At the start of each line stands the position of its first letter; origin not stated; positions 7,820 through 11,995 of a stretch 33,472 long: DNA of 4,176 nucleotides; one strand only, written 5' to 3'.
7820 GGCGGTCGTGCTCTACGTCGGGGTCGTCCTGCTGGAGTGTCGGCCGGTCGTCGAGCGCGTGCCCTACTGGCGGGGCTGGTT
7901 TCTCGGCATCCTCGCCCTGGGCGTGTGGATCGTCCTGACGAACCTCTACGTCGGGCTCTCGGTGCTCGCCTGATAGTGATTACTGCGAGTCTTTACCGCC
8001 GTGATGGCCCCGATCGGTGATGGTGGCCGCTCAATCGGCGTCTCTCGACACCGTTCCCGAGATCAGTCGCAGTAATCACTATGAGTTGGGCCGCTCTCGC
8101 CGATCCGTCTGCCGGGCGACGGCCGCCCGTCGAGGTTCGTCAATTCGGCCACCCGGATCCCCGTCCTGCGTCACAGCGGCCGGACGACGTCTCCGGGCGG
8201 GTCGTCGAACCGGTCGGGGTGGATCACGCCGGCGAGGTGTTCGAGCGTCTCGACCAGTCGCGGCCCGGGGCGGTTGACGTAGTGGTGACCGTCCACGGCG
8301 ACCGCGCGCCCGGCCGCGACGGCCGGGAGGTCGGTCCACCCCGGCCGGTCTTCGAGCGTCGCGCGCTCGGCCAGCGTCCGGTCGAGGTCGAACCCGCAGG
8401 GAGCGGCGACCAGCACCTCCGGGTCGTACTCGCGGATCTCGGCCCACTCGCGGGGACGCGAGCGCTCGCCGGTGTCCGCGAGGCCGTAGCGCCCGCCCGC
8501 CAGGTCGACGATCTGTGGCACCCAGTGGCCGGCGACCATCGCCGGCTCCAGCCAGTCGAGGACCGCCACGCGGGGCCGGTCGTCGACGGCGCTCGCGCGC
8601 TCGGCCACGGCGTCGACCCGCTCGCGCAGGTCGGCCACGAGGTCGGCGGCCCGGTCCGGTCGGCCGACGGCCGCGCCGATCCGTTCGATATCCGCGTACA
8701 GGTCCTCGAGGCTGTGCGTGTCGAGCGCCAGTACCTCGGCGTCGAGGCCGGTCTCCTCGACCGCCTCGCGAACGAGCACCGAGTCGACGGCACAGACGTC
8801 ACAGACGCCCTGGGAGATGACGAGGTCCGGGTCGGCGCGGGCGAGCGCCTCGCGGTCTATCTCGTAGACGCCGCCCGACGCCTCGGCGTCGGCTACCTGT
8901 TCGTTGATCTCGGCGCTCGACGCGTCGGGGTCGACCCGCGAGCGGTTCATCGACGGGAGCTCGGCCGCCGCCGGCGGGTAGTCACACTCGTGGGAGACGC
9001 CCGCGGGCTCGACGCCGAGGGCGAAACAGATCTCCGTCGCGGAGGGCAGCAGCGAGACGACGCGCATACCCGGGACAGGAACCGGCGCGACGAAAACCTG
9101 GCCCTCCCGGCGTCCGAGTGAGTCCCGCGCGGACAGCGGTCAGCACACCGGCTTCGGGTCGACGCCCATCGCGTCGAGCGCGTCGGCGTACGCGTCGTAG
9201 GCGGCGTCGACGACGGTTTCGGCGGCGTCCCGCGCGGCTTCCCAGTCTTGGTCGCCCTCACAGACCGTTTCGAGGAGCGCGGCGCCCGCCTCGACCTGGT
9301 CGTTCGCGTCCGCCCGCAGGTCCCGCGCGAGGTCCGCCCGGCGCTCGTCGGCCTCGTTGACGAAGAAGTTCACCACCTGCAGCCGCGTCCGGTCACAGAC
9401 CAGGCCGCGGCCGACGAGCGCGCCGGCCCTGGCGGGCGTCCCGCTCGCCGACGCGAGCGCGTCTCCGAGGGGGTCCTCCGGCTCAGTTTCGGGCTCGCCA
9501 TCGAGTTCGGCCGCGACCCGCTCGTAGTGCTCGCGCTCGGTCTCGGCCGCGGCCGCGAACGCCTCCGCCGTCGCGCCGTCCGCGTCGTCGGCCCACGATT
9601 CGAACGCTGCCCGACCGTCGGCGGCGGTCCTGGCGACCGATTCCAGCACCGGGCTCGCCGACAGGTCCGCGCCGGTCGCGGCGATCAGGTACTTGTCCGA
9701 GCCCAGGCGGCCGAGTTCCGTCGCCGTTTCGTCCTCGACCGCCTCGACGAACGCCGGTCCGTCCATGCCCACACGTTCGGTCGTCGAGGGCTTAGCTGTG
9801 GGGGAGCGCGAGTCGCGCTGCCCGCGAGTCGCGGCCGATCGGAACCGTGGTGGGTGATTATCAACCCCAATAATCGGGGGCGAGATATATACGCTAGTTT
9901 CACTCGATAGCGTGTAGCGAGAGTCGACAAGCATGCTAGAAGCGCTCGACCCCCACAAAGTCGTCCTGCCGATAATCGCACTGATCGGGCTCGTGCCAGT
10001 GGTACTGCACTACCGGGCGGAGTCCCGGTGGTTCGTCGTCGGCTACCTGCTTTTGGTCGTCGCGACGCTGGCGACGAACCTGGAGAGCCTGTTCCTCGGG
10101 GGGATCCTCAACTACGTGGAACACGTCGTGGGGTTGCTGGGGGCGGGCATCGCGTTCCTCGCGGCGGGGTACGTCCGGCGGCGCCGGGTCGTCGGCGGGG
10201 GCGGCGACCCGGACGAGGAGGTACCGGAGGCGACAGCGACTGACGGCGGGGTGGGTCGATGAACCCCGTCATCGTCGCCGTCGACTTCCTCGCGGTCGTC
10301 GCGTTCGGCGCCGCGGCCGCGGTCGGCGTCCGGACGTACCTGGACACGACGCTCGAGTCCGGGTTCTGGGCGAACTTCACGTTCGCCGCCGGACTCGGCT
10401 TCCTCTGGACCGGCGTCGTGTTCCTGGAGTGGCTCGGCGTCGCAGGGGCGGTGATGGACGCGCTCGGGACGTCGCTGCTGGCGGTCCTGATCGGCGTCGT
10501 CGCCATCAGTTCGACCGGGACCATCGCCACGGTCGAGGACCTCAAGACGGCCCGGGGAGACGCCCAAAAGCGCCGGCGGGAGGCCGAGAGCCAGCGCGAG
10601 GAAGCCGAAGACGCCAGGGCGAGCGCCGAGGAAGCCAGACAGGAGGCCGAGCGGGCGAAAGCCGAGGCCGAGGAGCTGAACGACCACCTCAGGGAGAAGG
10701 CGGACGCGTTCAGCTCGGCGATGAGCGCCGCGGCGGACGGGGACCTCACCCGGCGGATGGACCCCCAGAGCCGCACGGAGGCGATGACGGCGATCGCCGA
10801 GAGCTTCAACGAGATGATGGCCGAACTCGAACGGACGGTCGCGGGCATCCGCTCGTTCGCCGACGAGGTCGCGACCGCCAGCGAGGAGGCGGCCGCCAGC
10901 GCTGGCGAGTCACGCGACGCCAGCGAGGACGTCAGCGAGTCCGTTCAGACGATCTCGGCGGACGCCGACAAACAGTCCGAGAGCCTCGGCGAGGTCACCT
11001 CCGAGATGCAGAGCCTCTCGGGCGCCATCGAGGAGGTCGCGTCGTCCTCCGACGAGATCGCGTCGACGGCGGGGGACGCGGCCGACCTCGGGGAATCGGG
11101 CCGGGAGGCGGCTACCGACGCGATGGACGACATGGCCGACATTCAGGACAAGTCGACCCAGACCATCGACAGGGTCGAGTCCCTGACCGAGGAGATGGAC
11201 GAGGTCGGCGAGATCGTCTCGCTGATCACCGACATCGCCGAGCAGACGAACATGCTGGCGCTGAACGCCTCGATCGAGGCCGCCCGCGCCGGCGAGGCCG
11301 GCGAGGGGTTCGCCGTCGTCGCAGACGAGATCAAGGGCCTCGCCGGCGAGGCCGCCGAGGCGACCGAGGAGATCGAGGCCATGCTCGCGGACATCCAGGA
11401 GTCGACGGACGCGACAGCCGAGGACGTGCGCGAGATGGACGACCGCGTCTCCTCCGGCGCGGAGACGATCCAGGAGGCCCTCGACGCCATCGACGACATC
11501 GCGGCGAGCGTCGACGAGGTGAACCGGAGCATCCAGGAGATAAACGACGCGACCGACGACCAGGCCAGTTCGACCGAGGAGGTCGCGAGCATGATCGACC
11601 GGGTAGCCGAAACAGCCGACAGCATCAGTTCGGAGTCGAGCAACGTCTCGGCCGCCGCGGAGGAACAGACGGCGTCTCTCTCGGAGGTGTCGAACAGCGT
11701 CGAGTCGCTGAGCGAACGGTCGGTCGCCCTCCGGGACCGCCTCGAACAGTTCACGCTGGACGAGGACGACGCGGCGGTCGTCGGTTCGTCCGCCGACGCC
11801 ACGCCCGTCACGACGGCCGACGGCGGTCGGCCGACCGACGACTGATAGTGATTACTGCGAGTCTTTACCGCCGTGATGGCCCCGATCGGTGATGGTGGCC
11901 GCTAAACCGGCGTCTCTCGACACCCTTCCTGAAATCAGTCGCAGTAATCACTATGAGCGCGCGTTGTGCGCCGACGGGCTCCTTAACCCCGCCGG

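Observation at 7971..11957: Two copies of a 110-bp MITE-like element, each inserted exactly on the TGA stop codon of the upstream gene and ending in ...CTATGAG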

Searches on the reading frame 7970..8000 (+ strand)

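Call 40: search_protein_families(library=pfam, proteins=[L120:3071-3586:-, L120:2511-2951:-], max_evalue=0.01)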
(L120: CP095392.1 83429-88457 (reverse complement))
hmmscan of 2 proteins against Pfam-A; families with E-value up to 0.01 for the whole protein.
L120:3071-3586:- (171 aa): 4 families
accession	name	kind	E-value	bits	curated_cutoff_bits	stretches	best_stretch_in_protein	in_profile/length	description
PF13592.12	HTH_33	-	4e-15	55.6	25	1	106-164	1-59/60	Winged helix-turn helix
PF13565.12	HTH_32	-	8.6e-13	49.1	33.7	1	55-136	1-73/73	Homeodomain-like domain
PF13551.12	HTH_29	-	5.5e-07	30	28.1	1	29-89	1-63/64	Winged helix-turn helix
PF13384.12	HTH_23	-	1.9e-05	24.8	24.6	1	26-66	4-44/50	Homeodomain-like domain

L120:2511-2951:- (146 aa): 1 family
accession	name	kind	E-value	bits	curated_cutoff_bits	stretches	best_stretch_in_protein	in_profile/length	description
PF13358.12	DDE_3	-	4.7e-25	88.6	28.6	1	2-121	39-146/146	DDE superfamily endonuclease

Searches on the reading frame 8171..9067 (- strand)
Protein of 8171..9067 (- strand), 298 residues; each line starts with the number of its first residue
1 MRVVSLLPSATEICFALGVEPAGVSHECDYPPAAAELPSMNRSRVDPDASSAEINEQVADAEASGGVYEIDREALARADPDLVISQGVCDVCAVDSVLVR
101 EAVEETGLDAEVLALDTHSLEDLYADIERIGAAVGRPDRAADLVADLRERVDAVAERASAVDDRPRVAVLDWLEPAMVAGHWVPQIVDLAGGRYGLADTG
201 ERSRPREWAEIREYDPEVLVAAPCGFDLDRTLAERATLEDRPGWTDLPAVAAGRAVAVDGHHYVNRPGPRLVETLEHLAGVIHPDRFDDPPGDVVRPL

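Call 70: search_protein_families(library=pfam, proteins=[window:8171-9067:-], max_evalue=0.001)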
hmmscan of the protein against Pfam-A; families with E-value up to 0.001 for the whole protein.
window:8171-9067:- (298 aa): 2 families
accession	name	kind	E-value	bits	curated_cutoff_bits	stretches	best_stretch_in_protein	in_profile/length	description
PF01497.23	Peripla_BP_2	-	6.9e-23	81.7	27.5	1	3-256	1-229/235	Periplasmic binding protein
PF09995.15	MPAB_Lcp_cat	-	0.00089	19.8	23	0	114-175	115-175/231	ER-bound oxygenase mpaB/B'/Rubber oxygenase, catalytic domain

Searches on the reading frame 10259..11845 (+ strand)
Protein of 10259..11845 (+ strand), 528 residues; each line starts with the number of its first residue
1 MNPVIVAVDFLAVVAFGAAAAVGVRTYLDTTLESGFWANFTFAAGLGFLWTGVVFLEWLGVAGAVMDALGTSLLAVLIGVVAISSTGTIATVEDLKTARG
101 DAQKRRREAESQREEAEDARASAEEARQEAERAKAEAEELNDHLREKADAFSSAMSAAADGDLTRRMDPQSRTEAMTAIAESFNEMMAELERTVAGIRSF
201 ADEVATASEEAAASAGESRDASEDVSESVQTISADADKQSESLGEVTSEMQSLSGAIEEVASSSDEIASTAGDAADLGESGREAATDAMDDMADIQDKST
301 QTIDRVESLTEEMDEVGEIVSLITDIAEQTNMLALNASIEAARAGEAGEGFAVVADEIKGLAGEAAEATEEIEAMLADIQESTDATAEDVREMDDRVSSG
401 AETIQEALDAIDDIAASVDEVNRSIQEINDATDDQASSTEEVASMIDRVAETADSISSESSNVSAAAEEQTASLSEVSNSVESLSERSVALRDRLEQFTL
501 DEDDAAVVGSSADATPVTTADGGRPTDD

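Call 45: find_encoding_contigs(protein=window:10259-11842:+, flank=3000, max_places=6)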
Protein window:10259-11842:+ (528 aa): no gene with exactly this product is on record in the collection.

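Call 47: find_homologous_proteins(query=window:10259-11842:+, max_evalue=1e-30)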
Query window:10259-11842:+ (528 aa): 1661 proteins with E <= 1e-30 among 8000 candidates; the best 120 are listed.
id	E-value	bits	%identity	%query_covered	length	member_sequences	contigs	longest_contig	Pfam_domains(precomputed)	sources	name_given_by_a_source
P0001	4.4e-154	532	57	98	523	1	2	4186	PF00015.27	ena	-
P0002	2.1e-150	520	57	95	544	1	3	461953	PF00015.27,PF06103.17,PF11887.14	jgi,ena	-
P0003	3.2e-148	513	55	99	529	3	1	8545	PF00015.27,PF06103.17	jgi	jgi:methyl-accepting chemotaxis protein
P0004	1.2e-132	462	64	73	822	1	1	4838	PF00015.27,PF00672.31,PF02743.25,PF22673.3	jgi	jgi:methyl-accepting chemotaxis protein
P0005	4.8e-131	456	62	73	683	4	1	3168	PF00015.27,PF00672.31,PF13675.12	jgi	jgi:methyl-accepting chemotaxis protein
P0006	1.4e-129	452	62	79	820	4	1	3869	PF00015.27,PF00672.31,PF02743.25,PF22673.3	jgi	jgi:methyl-accepting chemotaxis protein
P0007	2.0e-126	441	50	95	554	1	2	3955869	PF00015.27,PF10157.15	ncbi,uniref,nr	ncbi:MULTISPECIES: methyl-accepting chemotaxis protein [Halorussus]|uniref:methyl-accepting chemotax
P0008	3.1e-126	440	64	73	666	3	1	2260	PF00015.27,PF00672.31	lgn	-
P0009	7.5e-126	439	61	79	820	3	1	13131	PF00015.27,PF00672.31,PF02743.25,PF22673.3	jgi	jgi:methyl-accepting chemotaxis protein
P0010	8.6e-125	436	59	83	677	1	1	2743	PF00015.27,PF00672.31,PF13675.12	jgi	jgi:methyl-accepting chemotaxis protein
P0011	3.5e-124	434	51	99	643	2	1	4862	PF00015.27,PF04108.18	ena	-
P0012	2.0e-123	431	57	76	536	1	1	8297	PF00015.27,PF00226.37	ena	-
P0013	3.2e-123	431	50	99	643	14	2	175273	PF00015.27,PF04108.18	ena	-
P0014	3.2e-123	431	50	99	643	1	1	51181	PF00015.27,PF04108.18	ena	-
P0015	4.1e-123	430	50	99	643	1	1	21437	PF00015.27,PF04108.18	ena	-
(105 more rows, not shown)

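Call 70: search_protein_families(library=pfam, proteins=[window:10259-11845:+], max_evalue=0.001)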
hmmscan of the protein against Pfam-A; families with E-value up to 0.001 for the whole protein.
window:10259-11845:+ (528 aa): 3 families
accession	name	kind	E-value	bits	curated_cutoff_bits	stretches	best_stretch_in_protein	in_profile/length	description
PF00015.26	MCPsignal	-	1.1e-42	146.3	34.6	1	285-451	4-170/172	Methyl-accepting chemotaxis protein (MCP) signalling domain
PF06009.19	Laminin_II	-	6.6e-08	33.1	33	0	359-428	2-71/138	Laminin Domain II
PF06103.16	DUF948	-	1e-06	29.3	37.2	0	366-429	25-88/89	Bacterial protein of unknown function (DUF948)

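Call 79: find_encoding_contigs(protein=P0002, flank=6000, max_places=2)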
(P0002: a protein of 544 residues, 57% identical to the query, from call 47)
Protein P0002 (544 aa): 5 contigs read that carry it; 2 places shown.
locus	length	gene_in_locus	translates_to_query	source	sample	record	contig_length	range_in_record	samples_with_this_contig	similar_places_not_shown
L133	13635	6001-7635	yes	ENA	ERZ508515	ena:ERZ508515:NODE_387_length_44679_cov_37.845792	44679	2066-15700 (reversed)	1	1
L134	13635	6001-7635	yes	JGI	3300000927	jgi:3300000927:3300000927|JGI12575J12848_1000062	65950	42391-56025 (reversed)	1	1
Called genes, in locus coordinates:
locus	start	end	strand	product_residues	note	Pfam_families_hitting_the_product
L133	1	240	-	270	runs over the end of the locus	PF26236:DUF8054_N, PF26238:DUF8054_M, PF26237:DUF8054_C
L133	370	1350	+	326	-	PF00752:XPG_N, PF00867:XPG_I, PF01367:5_3_exonuc (weak)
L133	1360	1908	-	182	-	-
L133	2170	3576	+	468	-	PF00206:Lyase_1, PF10415:FumaraseC_C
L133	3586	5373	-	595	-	PF14312:FG-GAP_2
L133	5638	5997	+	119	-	-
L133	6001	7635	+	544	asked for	PF11887:Mce4_CUP1 (faint), PF06103:DUF948 (weak), PF00015:MCPsignal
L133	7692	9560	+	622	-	PF02934:GatB_N, PF02938:GAD, PF02637:GatB_Yqey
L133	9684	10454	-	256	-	PF00588:SpoU_methylase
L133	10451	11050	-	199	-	PF26419:DUF8114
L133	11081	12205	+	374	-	PF00809:Pterin_bind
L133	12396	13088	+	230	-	PF01973:MptE-like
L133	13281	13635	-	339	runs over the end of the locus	PF00296:Bac_luciferase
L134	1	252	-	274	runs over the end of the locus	PF26236:DUF8054_N, PF26238:DUF8054_M, PF26237:DUF8054_C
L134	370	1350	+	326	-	PF00752:XPG_N, PF00867:XPG_I, PF01367:5_3_exonuc (weak)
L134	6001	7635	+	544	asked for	PF11887:Mce4_CUP1 (faint), PF06103:DUF948 (weak), PF00015:MCPsignal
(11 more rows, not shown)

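Call 80: find_encoding_contigs(protein=P0003, flank=6000, max_places=1)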
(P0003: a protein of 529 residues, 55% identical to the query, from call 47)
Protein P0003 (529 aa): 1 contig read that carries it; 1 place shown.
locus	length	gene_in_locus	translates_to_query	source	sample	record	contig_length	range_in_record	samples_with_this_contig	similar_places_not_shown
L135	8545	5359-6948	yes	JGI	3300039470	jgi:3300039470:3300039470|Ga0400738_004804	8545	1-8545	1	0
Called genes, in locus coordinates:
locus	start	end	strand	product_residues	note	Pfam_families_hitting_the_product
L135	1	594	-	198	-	?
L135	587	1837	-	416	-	PF01379:Porphobil_deam, PF03900:Porphobil_deamC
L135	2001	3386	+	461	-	-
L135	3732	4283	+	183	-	PF00072:Response_reg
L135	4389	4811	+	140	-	PF01592:NifU_N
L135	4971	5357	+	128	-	-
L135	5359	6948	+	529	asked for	PF06103:DUF948 (faint), PF00015:MCPsignal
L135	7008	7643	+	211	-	PF06677:Auto_anti-p27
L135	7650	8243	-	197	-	PF13847:Methyltransf_31, PF13649:Methyltransf_25, PF08241:Methyltransf_11, PF08242:Methyltransf_12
